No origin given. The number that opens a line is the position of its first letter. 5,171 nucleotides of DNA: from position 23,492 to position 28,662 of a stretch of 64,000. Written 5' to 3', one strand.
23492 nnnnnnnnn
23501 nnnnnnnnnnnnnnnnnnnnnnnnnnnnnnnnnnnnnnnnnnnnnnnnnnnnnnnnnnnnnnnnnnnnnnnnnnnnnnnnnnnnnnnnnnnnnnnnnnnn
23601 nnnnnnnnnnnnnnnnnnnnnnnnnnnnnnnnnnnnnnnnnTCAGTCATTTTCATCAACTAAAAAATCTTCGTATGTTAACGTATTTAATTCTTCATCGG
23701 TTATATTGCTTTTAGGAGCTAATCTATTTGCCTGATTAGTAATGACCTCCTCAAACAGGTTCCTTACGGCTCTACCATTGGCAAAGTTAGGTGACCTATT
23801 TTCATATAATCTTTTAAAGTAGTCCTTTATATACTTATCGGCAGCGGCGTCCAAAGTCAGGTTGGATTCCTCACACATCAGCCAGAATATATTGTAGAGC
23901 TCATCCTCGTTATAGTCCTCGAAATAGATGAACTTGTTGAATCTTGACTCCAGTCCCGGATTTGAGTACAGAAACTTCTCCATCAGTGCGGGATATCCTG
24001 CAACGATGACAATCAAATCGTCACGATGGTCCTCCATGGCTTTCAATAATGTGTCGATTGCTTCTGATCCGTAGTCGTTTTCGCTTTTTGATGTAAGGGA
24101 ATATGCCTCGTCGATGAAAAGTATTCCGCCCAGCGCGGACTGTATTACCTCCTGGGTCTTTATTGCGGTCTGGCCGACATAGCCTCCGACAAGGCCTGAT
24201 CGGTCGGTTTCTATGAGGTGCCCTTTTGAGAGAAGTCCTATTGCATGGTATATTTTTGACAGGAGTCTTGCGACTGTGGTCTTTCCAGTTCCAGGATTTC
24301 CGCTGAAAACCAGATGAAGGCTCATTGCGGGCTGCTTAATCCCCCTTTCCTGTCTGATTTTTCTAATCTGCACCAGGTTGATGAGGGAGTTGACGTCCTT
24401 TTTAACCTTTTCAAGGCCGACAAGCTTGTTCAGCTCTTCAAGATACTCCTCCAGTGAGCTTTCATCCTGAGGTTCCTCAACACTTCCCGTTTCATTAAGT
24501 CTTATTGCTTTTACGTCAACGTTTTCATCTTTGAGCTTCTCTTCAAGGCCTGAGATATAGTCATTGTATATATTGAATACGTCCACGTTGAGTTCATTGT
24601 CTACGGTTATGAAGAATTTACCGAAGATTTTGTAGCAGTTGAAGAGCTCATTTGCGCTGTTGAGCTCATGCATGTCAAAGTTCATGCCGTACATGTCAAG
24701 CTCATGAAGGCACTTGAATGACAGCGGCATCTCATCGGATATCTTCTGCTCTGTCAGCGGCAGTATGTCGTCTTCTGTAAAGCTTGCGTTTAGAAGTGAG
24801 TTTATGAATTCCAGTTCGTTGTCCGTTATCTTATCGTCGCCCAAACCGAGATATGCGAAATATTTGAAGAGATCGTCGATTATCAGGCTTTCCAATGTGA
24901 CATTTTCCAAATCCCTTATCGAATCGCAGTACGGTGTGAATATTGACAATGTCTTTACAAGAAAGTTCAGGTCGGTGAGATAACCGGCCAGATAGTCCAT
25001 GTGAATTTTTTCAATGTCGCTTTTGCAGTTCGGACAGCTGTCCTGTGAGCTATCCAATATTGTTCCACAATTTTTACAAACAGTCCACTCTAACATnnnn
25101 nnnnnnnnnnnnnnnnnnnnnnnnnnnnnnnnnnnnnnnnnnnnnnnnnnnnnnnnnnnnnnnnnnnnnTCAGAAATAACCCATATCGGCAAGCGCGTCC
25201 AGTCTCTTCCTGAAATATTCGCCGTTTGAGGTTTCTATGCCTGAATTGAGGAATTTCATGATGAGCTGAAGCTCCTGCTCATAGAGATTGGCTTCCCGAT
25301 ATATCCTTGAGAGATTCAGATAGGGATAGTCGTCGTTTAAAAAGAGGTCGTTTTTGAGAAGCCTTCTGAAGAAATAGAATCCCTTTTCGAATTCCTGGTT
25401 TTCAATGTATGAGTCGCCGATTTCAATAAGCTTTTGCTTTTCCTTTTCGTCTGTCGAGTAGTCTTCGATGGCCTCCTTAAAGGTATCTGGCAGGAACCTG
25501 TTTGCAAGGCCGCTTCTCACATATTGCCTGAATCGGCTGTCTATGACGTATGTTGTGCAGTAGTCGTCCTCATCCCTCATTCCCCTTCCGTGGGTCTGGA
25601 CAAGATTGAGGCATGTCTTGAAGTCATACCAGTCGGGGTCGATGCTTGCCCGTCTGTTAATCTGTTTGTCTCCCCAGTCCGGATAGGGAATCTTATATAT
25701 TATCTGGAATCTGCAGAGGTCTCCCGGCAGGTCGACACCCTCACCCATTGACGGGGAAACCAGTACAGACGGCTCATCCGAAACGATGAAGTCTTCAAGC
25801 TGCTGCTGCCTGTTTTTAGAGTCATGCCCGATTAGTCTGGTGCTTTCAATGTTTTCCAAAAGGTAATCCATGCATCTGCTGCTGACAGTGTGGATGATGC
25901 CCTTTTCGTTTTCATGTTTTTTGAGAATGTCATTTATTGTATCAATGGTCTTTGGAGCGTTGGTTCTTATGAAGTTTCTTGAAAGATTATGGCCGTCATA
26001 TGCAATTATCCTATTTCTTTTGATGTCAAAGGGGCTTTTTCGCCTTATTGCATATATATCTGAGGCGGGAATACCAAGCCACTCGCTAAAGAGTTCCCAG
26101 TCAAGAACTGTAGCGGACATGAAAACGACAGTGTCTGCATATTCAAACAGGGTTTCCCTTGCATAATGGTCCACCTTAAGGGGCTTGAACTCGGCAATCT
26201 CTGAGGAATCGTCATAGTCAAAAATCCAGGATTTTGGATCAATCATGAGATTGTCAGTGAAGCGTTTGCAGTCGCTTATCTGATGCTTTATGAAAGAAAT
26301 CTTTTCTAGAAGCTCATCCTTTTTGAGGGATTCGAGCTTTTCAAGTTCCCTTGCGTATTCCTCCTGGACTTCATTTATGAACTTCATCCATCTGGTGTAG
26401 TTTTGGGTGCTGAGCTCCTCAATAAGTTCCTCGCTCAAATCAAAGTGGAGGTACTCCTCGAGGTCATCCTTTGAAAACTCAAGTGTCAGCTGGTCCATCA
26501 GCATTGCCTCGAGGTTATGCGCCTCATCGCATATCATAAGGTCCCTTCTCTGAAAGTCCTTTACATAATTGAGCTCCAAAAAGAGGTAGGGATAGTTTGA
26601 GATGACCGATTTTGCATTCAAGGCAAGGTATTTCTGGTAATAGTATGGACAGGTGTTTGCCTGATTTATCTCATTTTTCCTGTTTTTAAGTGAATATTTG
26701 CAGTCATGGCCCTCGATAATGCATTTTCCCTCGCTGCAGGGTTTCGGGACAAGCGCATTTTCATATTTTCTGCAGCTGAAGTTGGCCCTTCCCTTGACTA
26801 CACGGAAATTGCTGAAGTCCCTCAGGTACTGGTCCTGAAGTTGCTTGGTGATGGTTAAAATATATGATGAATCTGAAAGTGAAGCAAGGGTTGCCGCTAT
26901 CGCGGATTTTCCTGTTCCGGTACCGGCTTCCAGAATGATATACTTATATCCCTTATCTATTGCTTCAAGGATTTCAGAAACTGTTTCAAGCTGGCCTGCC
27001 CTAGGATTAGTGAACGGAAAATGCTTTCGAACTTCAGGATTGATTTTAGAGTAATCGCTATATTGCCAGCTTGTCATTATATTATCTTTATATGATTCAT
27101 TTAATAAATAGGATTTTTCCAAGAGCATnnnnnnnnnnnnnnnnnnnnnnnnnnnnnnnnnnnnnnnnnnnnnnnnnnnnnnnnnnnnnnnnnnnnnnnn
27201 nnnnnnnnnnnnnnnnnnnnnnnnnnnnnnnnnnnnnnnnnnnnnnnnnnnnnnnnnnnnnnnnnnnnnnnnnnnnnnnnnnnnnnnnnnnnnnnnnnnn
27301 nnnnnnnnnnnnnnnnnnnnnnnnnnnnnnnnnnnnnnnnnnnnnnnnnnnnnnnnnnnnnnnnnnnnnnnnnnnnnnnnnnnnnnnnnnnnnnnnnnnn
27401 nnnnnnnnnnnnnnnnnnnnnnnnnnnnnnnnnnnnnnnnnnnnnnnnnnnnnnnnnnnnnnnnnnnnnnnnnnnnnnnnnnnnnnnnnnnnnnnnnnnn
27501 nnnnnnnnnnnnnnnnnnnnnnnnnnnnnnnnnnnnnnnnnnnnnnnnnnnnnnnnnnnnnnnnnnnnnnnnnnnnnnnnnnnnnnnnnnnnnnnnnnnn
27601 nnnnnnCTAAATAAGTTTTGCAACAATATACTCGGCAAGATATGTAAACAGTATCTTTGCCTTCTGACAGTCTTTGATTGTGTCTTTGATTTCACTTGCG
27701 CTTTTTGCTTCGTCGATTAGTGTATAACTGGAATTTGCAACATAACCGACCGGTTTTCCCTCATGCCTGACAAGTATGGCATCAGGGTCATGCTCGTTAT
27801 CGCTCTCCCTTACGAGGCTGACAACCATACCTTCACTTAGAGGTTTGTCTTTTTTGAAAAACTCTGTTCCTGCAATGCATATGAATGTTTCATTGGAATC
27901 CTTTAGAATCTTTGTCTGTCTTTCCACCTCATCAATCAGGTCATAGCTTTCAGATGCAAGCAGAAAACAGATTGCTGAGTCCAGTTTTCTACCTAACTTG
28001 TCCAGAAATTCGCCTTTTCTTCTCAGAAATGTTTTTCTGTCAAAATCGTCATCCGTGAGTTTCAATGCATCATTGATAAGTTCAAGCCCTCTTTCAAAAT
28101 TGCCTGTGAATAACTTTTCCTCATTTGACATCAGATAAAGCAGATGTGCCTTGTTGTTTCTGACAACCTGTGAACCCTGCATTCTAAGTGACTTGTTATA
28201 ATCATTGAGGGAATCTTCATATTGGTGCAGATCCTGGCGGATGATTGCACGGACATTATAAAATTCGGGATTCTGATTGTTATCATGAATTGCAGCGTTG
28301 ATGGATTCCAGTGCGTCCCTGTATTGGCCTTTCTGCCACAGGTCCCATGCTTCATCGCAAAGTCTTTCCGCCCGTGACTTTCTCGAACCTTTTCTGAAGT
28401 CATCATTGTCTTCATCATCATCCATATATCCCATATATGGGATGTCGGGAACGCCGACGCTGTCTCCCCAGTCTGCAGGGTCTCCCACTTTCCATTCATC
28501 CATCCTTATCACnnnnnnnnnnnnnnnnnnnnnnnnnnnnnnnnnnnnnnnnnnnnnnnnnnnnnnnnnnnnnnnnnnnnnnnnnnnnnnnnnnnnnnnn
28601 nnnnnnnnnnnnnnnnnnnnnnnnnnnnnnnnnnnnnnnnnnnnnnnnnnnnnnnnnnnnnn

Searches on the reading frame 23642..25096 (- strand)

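Call 61: search_protein_families(library=pfam, proteins=[window:23642-25096:-], max_evalue=0.001)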
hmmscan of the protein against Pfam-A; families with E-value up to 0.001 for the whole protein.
window:23642-25096:- (484 aa): 4 families
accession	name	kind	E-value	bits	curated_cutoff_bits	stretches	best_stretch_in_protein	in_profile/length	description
PF17866.7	AAA_lid_6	-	8.8e-20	71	24.3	1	418-478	2-60/60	AAA lid domain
PF00004.35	AAA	-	3.5e-18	66.7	21.2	1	263-393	2-130/131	ATPase family associated with various cellular activities (AAA)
PF05496.18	RuvB_N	-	5.1e-05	23.5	27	1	222-363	6-117/159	Holliday junction DNA helicase RuvB P-loop domain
PF13401.12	AAA_22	-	5.4e-05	23.9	27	0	261-283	7-29/130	AAA domain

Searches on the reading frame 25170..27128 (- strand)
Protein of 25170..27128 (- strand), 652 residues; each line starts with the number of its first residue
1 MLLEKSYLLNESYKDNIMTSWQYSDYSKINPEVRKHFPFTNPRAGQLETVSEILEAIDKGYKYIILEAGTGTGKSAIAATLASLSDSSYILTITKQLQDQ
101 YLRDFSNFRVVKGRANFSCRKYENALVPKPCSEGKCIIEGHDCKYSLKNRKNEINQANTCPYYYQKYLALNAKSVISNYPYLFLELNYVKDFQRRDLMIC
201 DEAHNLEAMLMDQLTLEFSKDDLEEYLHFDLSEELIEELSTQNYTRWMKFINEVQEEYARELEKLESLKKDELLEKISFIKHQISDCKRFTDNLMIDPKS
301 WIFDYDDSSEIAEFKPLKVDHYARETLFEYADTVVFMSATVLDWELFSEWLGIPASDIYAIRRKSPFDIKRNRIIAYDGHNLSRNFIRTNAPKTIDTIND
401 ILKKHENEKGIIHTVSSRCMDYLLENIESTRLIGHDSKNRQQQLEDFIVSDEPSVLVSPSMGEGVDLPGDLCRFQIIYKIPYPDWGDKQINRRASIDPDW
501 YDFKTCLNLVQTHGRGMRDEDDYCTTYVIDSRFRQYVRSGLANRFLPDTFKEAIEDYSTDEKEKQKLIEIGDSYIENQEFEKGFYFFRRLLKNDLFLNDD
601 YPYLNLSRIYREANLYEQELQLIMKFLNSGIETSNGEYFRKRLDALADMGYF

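Call 61: search_protein_families(library=pfam, proteins=[window:25170-27128:-], max_evalue=0.001)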
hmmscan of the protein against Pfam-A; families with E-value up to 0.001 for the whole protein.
window:25170-27128:- (652 aa): 5 families
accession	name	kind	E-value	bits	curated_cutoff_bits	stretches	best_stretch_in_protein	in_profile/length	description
PF13307.12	Helicase_C_2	-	4.9e-18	66.2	25.3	1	411-535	13-156/170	Helicase C-terminal domain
PF04851.21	ResIII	-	8.8e-10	39.2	22.5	1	41-213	3-145/164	Type III restriction enzyme, res subunit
PF06733.21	DEAD_2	-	3.1e-08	33.9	21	1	144-223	90-172/172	DEAD_2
PF00270.35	DEAD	-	0.00011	22.5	26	0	46-108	4-68/167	DEAD/DEAH box helicase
PF00271.37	Helicase_C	-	0.00021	22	23.5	1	395-486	3-95/110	Helicase conserved C-terminal domain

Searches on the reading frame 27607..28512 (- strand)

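Call 61: search_protein_families(library=pfam, proteins=[window:27607-28512:-], max_evalue=0.001)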
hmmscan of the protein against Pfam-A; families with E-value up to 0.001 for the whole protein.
window:27607-28512:- (301 aa): 6 families
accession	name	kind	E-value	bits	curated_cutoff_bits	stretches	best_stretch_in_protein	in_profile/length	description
PF08797.16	HIRAN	-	3.6e-08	33.6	24.7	1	210-266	5-66/96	HIRAN domain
PF07719.23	TPR_2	-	2.3e-07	30.8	27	0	82-111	1-30/34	Tetratricopeptide repeat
PF13432.12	TPR_16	-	5.1e-06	27.3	32.7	0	53-89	2-38/65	Tetratricopeptide repeat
PF00515.34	TPR_1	-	9.9e-05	22.4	27.8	0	83-111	2-30/34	Tetratricopeptide repeat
PF13414.12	TPR_11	-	0.00044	20.3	26.8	0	60-89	6-35/42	TPR repeat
PF04781.17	DUF627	-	0.00049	20.5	27.6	0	55-82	2-29/108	Protein of unknown function (DUF627)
